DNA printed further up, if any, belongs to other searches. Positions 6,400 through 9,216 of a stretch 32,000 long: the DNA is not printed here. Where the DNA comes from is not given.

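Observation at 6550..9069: MetF and the corrinoid-protein small subunit AcsD are fused into one 839-aa polypeptide through a long non-globular tether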

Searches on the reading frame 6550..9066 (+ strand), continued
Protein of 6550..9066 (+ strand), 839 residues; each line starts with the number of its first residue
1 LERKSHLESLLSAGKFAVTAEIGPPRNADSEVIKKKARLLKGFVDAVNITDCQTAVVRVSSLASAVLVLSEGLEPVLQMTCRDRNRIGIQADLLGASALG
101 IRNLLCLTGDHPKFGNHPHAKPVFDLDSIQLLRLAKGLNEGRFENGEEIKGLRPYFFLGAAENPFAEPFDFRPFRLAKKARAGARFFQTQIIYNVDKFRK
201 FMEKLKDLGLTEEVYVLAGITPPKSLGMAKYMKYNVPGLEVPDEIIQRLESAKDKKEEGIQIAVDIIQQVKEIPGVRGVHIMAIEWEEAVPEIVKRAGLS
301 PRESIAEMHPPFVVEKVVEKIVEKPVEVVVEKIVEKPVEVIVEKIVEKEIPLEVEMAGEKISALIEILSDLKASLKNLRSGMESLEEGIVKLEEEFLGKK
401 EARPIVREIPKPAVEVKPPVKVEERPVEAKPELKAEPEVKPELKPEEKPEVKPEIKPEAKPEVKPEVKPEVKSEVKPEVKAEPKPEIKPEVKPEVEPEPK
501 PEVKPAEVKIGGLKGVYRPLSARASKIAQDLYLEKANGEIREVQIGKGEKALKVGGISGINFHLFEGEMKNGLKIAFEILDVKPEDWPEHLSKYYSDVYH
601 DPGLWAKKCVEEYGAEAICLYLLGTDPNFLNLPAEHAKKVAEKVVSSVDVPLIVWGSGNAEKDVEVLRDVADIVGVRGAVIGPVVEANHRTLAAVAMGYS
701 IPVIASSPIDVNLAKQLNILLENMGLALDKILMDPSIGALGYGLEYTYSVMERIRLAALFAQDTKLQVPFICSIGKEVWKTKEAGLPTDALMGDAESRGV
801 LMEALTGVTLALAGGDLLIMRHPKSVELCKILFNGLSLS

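Call 57: find_encoding_contigs(protein=P0005, flank=3000, max_places=1)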
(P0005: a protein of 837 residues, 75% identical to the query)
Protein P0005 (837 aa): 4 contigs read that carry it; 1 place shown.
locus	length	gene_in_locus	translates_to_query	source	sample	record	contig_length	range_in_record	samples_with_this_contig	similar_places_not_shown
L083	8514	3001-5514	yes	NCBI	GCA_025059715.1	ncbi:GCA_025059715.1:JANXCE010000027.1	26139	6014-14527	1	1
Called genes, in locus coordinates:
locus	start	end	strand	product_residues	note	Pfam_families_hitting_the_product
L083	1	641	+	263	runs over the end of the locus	-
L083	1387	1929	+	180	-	PF13237:Fer4_10 (weak), PF13183:Fer4_8, PF12837:Fer4_6 (weak), PF13237:Fer4_10, PF14697:Fer4_21, PF12838:Fer4_7 (weak), PF13187:Fer4_9 (weak), PF00037:Fer4 (weak), +5 more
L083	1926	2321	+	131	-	PF02662:FlpD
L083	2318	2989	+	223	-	PF12225:DUF5981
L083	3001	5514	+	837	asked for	PF02219:MTHFR, PF03599:CdhD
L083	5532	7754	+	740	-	PF18537:CODH_A_N, PF03598:CdhC, PF19436:ACS_CODH_B_C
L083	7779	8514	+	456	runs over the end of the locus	PF04060:FeS, PF03599:CdhD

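Call 58: find_encoding_contigs(protein=P0011, flank=3000, max_places=1)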
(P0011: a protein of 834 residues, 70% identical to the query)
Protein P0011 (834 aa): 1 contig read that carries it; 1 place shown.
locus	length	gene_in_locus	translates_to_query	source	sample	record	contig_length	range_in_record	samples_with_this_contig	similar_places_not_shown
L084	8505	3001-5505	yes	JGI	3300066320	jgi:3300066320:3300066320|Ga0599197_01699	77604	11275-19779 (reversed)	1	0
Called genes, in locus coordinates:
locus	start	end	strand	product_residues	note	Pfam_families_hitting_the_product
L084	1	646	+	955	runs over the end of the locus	PF00037:Fer4 (weak), PF00890:FAD_binding_2 (weak), PF01266:DAO (weak), PF07992:Pyr_redox_2, PF12831:FAD_oxidored (weak), PF13450:NAD_binding_8 (weak), PF14697:Fer4_21, PF12838:Fer4_7, +8 more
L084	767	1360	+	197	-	PF02662:FlpD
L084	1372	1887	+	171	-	PF13237:Fer4_10 (weak), PF13183:Fer4_8, PF13187:Fer4_9 (weak), PF12838:Fer4_7 (weak), PF13484:Fer4_16, PF13237:Fer4_10, PF14697:Fer4_21, PF13187:Fer4_9, +10 more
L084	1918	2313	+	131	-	PF02662:FlpD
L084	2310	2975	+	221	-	PF12225:DUF5981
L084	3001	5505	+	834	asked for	PF02219:MTHFR, PF03599:CdhD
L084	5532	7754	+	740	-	PF18537:CODH_A_N, PF03598:CdhC, PF19436:ACS_CODH_B_C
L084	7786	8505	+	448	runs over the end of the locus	PF04060:FeS, PF03599:CdhD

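Call 61: find_encoding_contigs(protein=P0006, flank=1000, max_places=1)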
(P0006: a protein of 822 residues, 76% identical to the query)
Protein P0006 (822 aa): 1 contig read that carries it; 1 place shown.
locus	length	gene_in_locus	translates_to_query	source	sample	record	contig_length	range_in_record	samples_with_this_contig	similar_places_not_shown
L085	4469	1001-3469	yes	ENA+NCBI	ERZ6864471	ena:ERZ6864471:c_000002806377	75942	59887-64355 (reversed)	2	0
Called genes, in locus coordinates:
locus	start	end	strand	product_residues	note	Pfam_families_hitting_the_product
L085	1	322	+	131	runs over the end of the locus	PF02662:FlpD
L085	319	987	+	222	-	PF12225:DUF5981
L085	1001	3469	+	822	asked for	PF02219:MTHFR, PF03599:CdhD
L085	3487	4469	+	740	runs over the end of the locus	PF18537:CODH_A_N, PF03598:CdhC, PF19436:ACS_CODH_B_C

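Call 62: find_encoding_contigs(protein=P0007, flank=1000, max_places=1)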
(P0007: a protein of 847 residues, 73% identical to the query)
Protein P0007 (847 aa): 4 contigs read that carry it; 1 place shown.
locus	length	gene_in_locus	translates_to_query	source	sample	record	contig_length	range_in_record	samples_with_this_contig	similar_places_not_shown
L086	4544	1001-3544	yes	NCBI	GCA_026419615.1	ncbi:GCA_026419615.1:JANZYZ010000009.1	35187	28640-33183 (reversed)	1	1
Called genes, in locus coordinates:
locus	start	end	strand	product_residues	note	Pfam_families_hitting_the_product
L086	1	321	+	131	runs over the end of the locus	PF02662:FlpD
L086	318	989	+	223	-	PF12225:DUF5981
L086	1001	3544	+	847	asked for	PF02219:MTHFR, PF03599:CdhD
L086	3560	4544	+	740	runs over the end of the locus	PF18537:CODH_A_N, PF03598:CdhC, PF19436:ACS_CODH_B_C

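Call 63: find_encoding_contigs(protein=P0015, flank=1000, max_places=1)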
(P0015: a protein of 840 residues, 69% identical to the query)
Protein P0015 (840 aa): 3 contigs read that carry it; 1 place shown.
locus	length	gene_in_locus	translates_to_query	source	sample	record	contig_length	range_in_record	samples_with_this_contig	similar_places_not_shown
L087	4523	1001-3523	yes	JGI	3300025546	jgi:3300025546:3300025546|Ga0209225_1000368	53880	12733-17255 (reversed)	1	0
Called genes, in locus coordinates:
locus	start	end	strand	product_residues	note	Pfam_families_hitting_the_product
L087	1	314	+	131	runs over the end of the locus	PF02662:FlpD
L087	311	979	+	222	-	PF12225:DUF5981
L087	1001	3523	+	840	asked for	PF02219:MTHFR, PF03599:CdhD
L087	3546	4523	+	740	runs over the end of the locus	PF18537:CODH_A_N, PF03598:CdhC, PF19436:ACS_CODH_B_C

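Call 64: find_encoding_contigs(protein=P0022, flank=1000, max_places=1)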
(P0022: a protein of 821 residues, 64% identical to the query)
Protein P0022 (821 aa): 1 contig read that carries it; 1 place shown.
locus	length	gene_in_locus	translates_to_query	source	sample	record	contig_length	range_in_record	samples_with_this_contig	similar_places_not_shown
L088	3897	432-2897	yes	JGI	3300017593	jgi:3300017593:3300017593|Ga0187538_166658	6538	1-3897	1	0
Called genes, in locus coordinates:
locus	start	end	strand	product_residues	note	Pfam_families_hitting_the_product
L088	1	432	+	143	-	?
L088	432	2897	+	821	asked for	PF02219:MTHFR, PF03599:CdhD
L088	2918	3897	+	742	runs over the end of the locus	PF18537:CODH_A_N, PF03598:CdhC, PF19436:ACS_CODH_B_C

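Call 65: find_encoding_contigs(protein=P0008, flank=1000, max_places=1)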
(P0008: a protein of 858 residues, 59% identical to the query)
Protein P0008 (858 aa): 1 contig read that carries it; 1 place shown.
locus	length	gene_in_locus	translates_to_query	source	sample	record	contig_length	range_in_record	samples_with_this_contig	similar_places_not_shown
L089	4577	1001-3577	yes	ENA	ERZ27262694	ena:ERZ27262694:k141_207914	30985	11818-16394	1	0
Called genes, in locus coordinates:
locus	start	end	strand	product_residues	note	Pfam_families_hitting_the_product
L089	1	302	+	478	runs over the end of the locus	PF02662:FlpD, PF00809:Pterin_bind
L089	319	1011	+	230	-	PF12225:DUF5981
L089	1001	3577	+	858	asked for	PF02219:MTHFR, PF03599:CdhD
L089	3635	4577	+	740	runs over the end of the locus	PF18537:CODH_A_N, PF03598:CdhC, PF19436:ACS_CODH_B_C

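Call 66: find_encoding_contigs(protein=P0008, flank=10000, max_places=1)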
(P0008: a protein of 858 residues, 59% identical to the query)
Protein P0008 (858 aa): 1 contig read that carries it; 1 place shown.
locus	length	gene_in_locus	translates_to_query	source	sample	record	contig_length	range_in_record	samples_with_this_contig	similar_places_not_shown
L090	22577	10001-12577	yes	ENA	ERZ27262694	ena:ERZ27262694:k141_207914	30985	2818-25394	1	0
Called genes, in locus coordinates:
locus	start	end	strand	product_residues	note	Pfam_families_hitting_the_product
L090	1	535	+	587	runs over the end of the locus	PF01268:FTHFS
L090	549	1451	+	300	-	PF00763:THF_DHG_CYH, PF02882:THF_DHG_CYH_C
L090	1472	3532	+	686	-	PF03063:Prismane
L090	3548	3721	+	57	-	PF00890:FAD_binding_2 (weak), PF01266:DAO (weak), PF07992:Pyr_redox_2 (weak), PF12831:FAD_oxidored, PF13450:NAD_binding_8 (weak)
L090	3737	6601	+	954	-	PF00037:Fer4 (weak), PF07992:Pyr_redox_2 (weak), PF00890:FAD_binding_2, PF01266:DAO (weak), PF07992:Pyr_redox_2, PF12831:FAD_oxidored, PF14697:Fer4_21, PF12838:Fer4_7, +10 more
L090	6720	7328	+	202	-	PF02662:FlpD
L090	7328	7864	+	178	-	PF13237:Fer4_10, PF13183:Fer4_8, PF13534:Fer4_17, PF00037:Fer4, PF13237:Fer4_10, PF14697:Fer4_21, PF12838:Fer4_7, PF00037:Fer4, +10 more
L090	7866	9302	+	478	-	PF02662:FlpD, PF00809:Pterin_bind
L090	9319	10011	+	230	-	PF12225:DUF5981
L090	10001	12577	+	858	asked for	PF02219:MTHFR, PF03599:CdhD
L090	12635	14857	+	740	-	PF18537:CODH_A_N, PF03598:CdhC, PF19436:ACS_CODH_B_C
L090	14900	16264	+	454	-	PF04060:FeS, PF03599:CdhD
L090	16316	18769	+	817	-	PF13510:Fer2_4, PF14691:Fer4_20, PF07992:Pyr_redox_2, PF13450:NAD_binding_8, PF00070:Pyr_redox, PF14697:Fer4_21, PF22117:Fer4_Nqo3, PF12838:Fer4_7, +9 more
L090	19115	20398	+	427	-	PF00384:Molybdopterin, PF01568:Molydop_binding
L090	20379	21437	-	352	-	PF03054:tRNA_Me_trans, PF06508:QueC (weak), PF20259:tRNA_Me_trans_M, PF20258:tRNA_Me_trans_C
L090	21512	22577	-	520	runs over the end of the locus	PF09820:AAA-ATPase_like, PF08011:PDDEXK_9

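Call 68: search_protein_families(library=pfam, proteins=[L090:7866-9299:+], max_evalue=0.001)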
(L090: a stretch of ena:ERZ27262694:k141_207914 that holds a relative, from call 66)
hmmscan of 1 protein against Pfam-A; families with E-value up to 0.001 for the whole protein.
L090:7866-9299:+ (478 aa): 2 families
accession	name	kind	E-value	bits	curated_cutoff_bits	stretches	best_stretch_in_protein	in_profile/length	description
PF02662.21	FlpD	-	2.7e-23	82.7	22.3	1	8-122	1-119/123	Methyl-viologen-reducing hydrogenase, delta subunit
PF00809.28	Pterin_bind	-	9.4e-16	58.6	25.5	1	193-392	5-214/244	Pterin binding enzyme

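Call 71: find_homologous_proteins(query=L090:7866-9299:+, max_evalue=1e-30)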
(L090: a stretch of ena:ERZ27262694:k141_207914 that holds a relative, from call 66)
Query L090:7866-9299:+ (478 aa): 4538 proteins with E <= 1e-30 among 8000 candidates; the best 120 are listed.
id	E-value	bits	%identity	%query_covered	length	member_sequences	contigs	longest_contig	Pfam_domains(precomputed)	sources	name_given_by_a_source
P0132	0.0e+0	1014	96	100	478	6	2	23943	PF02662.22,PF00809.29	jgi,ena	jgi:coenzyme F420-reducing hydrogenase delta subunit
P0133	5.0e-235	799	75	99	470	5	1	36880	PF02662.22,PF00809.29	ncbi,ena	-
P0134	6.4e-172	591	84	62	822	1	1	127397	PF04060.19,PF00809.29,PF03599.23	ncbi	-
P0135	1.2e-168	580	84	65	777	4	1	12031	PF04060.19,PF00809.29,PF03599.23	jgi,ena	-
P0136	4.9e-168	578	82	66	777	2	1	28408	PF04060.19,PF00809.29,PF03599.23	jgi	-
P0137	3.5e-166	572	80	65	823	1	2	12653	PF04060.19,PF00809.29,PF03599.23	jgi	-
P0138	4.6e-165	568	81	62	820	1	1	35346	PF04060.19,PF00809.29,PF03599.23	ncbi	-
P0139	2.7e-164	565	84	62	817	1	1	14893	PF04060.19,PF00809.29,PF03599.23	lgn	-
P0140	8.1e-164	564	84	62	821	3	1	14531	PF04060.19,PF00809.29,PF03599.23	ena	-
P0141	5.9e-163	561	78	68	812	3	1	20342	PF04060.19,PF00809.29,PF03599.23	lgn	-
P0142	1.6e-162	560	80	68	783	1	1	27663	PF04060.19,PF00809.29,PF03599.23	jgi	-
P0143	1.5e-161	556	70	77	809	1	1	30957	PF04060.19,PF00809.29,PF03599.23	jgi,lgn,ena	-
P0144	3.5e-161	555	83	62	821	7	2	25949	PF04060.19,PF00809.29,PF03599.23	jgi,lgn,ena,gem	-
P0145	7.8e-161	554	82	62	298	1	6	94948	PF00809.29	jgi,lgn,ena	jgi:cobalamin-dependent methionine synthase I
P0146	1.2e-160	554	82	62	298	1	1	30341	PF00809.29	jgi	jgi:cobalamin-dependent methionine synthase I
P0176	9.1e-152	524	79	62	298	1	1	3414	PF00809.29,PF03599.23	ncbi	-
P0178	3.7e-151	522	78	62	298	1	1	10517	PF00809.29,PF03599.23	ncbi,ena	-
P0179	1.7e-150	520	78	62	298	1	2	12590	PF00809.29,PF03599.23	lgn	-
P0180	2.5e-150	519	78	62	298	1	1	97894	PF00809.29,PF03599.23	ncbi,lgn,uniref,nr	ncbi:dihydropteroate synthase [Thermosulfurimonas dismutans]|uniref:5-methyltetrahydrofolate:corrino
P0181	2.6e-150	519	78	62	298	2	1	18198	PF00809.29,PF03599.23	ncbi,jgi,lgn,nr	ncbi:MAG: dihydropteroate synthase [Thermodesulfatator sp.]|nr:MAG: dihydropteroate synthase [Thermo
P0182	6.6e-150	518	76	62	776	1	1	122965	PF04060.19,PF00809.29,PF03599.23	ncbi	-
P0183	6.8e-150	518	78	62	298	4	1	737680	PF00809.29,PF03599.23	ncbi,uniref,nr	ncbi:dihydropteroate synthase [Thermosulfurimonas sp. F29]|uniref:dihydropteroate synthase n=1 Tax=T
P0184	7.1e-150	518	76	62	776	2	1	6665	PF04060.19,PF00809.29,PF03599.23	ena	-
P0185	2.2e-149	516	77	62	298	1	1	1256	PF00809.29,PF03599.23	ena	-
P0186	4.0e-149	515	76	62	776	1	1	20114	PF04060.19,PF00809.29,PF03599.23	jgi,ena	-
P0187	5.0e-149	515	77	62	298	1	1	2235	PF00809.29,PF03599.23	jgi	-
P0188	5.5e-149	515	77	62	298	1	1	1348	PF00809.29,PF03599.23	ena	-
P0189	6.4e-149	515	76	62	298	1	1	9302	PF00809.29,PF03599.23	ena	-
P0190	7.6e-149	515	77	62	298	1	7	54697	PF00809.29,PF03599.23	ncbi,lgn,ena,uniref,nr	ncbi:MAG TPA: dihydropteroate synthase [Thermosulfurimonas dismutans]|uniref:Dihydropteroate synthas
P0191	9.9e-149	514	74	62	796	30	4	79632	PF04060.19,PF00809.29,PF03599.23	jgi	jgi:acetyl-CoA decarbonylase/synthase complex subunit gamma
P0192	1.4e-148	514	75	62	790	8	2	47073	PF04060.19,PF00809.29,PF03599.23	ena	-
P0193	1.7e-148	513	78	62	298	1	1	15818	PF00809.29,PF03599.23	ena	-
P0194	5.2e-148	512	76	62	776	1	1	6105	PF04060.19,PF00809.29,PF03599.23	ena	-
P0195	6.5e-148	512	70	66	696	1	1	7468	PF00809.29,PF03599.23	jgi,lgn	-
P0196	1.7e-147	510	75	62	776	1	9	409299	PF04060.19,PF00809.29,PF03599.23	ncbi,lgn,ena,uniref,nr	ncbi:MAG: Methionine synthase I [Thermodesulfobacterium sp.]|uniref:Methionine synthase I n=1 Tax=Ca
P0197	2.3e-147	510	75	62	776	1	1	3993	PF04060.19,PF00809.29,PF03599.23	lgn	-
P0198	2.7e-147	509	76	62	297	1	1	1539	PF00809.29,PF03599.23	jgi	-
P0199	2.8e-147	509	75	62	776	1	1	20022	PF04060.19,PF00809.29,PF03599.23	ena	-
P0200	4.4e-146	505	77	62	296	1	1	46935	PF00809.29,PF03599.23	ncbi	ncbi:dihydropteroate synthase [Thermosulfuriphilus sp.]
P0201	5.9e-146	505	76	62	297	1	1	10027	PF00809.29,PF03599.23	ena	-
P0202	1.3e-145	504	78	62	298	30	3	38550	PF00809.29,PF03599.23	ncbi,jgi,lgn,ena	-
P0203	2.2e-145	503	76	62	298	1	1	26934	PF00809.29,PF03599.23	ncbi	-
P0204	1.4e-144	501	66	72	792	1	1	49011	PF04060.19,PF00809.29,PF03599.23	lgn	-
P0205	1.0e-143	498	74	62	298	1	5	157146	PF00809.29,PF03599.23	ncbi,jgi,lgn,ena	-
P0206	1.2e-143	497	74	62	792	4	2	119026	PF04060.19,PF00809.29,PF03599.23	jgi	-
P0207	1.2e-143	497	74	62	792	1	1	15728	PF04060.19,PF00809.29,PF03599.23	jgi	-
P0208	3.5e-142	493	72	62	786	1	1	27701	PF04060.19,PF00809.29,PF03599.23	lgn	-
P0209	1.1e-137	478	71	62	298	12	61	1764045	PF00809.29,PF03599.23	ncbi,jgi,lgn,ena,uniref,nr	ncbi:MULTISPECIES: dihydropteroate synthase [Thermodesulfobacterium]|jgi:cobalamin-dependent methion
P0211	1.2e-136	474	71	62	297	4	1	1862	PF00809.29,PF03599.23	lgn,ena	-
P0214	6.1e-130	452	69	62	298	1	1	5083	PF00809.29,PF03599.23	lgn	-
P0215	6.1e-130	452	69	62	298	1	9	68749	PF00809.29,PF03599.23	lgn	-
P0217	8.4e-130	452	68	62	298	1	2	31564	PF00809.29,PF03599.23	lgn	-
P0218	3.4e-129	450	68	62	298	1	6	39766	PF00809.29,PF03599.23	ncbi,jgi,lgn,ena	-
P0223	3.8e-125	436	60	64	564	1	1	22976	PF00809.29,PF03599.23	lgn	-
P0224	8.3e-125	435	61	61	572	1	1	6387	PF00809.29,PF03599.23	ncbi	-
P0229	8.5e-124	432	60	64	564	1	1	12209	PF00809.29,PF03599.23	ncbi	-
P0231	1.7e-123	431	60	61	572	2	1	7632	PF00809.29,PF03599.23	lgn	-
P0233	2.9e-123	430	68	59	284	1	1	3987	PF00809.29,PF03599.23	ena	-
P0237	6.8e-123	429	57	70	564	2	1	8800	PF00809.29,PF03599.23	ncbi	-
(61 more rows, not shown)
